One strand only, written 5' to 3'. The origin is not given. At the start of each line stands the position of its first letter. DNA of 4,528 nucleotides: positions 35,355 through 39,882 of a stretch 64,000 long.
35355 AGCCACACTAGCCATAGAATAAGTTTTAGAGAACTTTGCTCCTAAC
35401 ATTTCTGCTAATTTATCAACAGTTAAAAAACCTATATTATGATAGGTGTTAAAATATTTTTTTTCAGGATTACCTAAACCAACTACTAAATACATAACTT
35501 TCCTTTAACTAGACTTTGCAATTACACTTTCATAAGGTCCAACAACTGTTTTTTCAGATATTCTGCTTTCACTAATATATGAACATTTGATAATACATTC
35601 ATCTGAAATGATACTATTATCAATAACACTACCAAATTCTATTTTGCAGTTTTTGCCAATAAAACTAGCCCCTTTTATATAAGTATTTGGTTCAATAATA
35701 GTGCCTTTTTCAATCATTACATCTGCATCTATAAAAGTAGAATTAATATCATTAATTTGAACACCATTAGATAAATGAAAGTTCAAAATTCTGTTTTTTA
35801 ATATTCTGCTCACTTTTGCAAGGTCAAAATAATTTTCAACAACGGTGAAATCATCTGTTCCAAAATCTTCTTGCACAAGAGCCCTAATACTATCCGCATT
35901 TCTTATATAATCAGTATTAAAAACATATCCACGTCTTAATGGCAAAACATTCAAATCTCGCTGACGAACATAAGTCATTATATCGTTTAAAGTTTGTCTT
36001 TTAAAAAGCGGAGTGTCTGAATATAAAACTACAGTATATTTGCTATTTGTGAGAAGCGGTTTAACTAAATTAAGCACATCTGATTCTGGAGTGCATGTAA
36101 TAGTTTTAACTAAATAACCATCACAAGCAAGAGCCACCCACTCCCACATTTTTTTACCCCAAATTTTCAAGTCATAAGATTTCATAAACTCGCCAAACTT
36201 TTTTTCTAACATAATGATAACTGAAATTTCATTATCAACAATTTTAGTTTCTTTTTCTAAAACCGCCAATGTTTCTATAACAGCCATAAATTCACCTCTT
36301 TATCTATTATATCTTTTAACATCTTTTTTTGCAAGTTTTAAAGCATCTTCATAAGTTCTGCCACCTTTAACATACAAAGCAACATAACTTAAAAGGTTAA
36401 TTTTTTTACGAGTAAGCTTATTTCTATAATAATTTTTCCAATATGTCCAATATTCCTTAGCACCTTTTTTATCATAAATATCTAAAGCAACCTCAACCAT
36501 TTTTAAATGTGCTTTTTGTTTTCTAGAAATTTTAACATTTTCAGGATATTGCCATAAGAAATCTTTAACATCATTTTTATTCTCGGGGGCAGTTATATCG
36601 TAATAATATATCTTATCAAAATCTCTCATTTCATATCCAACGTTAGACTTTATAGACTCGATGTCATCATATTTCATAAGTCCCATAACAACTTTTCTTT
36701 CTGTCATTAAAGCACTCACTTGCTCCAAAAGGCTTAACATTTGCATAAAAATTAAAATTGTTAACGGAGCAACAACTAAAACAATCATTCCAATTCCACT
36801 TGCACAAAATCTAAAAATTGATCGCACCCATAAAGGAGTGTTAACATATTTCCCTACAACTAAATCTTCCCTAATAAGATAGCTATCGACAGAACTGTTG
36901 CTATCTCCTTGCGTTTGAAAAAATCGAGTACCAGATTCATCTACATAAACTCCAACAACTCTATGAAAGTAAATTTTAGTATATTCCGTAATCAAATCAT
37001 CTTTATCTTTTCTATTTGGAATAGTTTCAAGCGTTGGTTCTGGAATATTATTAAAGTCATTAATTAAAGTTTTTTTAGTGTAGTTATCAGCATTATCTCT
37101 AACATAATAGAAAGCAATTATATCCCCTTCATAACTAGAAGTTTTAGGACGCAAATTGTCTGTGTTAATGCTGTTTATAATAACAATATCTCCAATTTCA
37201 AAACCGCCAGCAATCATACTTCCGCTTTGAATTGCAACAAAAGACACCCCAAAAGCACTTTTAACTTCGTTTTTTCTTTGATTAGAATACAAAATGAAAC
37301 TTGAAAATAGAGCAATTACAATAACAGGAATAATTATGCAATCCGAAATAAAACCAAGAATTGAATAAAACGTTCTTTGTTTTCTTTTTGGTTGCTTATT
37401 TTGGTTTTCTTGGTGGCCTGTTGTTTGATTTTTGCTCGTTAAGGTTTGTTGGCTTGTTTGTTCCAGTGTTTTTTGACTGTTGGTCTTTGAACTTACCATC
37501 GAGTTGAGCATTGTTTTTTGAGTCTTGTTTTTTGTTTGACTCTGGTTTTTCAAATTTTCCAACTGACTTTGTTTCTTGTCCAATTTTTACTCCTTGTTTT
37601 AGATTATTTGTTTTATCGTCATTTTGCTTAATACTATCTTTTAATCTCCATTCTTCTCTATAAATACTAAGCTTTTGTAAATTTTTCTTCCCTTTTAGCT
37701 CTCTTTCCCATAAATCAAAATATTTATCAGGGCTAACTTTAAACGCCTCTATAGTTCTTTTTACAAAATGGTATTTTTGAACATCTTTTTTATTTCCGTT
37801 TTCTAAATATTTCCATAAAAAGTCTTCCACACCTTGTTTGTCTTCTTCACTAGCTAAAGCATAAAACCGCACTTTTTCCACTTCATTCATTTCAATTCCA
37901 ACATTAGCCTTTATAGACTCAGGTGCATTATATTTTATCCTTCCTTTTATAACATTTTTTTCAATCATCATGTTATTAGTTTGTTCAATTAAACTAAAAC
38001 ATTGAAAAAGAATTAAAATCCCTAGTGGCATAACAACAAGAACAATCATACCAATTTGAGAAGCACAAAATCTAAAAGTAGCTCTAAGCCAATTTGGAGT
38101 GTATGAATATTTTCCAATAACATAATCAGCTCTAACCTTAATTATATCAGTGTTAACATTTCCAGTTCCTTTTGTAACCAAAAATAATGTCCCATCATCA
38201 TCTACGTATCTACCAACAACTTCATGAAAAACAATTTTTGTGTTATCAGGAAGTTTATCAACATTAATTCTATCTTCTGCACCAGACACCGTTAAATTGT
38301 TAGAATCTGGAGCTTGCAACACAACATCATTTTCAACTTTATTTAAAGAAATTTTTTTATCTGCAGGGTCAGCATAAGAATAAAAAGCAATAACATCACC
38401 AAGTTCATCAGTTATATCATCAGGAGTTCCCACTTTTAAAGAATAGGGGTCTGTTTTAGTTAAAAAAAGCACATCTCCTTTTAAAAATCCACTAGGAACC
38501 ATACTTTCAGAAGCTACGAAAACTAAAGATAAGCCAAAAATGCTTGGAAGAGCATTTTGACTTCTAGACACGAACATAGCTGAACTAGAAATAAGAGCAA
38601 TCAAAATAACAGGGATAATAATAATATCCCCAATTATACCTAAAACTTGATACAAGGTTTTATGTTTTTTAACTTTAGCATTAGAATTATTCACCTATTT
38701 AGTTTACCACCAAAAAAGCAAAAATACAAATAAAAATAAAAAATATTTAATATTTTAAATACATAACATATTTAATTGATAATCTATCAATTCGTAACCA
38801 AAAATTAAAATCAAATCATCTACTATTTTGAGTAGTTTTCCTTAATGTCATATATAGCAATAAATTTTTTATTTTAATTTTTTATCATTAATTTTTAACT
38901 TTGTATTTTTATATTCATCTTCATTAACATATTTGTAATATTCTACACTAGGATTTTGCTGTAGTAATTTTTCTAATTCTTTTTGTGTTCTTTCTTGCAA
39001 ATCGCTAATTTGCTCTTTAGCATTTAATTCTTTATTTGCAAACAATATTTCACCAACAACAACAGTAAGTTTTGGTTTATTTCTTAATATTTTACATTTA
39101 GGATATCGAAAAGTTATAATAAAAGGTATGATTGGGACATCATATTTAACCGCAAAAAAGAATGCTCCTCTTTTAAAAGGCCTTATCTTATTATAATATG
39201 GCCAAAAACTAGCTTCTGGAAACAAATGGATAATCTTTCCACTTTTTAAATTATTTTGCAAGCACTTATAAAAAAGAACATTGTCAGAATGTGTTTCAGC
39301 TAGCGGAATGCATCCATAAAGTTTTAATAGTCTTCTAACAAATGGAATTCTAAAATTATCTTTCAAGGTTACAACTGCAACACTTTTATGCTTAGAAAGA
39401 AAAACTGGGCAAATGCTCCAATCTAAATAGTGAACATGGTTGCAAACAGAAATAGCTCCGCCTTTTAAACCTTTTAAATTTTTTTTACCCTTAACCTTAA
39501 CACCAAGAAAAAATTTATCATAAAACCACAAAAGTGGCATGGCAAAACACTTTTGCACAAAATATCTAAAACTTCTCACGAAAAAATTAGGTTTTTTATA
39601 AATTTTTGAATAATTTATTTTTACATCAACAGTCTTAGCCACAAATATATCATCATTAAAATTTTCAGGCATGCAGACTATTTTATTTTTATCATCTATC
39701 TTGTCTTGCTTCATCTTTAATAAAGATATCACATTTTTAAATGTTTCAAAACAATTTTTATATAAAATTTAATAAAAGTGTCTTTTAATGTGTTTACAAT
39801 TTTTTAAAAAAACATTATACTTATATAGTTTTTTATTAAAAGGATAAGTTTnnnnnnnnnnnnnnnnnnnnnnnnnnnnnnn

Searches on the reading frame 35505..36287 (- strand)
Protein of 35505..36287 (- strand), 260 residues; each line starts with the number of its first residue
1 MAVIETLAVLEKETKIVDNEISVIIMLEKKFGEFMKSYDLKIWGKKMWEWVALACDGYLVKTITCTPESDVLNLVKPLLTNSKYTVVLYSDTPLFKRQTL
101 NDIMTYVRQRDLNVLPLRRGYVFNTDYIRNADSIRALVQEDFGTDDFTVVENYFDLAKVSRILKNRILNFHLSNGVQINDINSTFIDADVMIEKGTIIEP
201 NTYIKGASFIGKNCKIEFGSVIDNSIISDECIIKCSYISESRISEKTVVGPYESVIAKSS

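Call 71: search_protein_families(library=pfam, proteins=[window:35505-36287:-])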
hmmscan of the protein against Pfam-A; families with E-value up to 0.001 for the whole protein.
window:35505-36287:- (260 aa): 2 families
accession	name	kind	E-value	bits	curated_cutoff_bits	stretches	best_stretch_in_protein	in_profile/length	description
PF25084.1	LbH_EIF2B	-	7.7e-08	32.7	54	1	182-250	14-82/105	EIF2B subunit epsilon LbH domain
PF00132.30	Hexapep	-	7.4e-07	29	27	0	183-205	7-29/36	Bacterial transferase hexapeptide (six repeats)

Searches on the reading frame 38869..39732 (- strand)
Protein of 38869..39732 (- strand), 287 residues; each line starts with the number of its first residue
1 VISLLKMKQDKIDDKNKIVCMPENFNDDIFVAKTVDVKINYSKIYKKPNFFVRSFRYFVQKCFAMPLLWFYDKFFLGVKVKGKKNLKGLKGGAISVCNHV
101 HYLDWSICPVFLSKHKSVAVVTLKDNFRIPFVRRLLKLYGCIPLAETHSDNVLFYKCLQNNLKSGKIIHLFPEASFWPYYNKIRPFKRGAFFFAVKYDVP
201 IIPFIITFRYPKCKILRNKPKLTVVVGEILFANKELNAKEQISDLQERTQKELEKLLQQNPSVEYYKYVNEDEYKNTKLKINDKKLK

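Call 13: search_protein_families(library=pfam, proteins=[window:38869-39732:-])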
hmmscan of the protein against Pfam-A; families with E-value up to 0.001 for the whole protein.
window:38869-39732:- (287 aa): 1 family
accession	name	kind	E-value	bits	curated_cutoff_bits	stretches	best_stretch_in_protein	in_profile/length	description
PF01553.26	Acyltransferase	-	5.4e-21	75.2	23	1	78-206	2-131/132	Acyltransferase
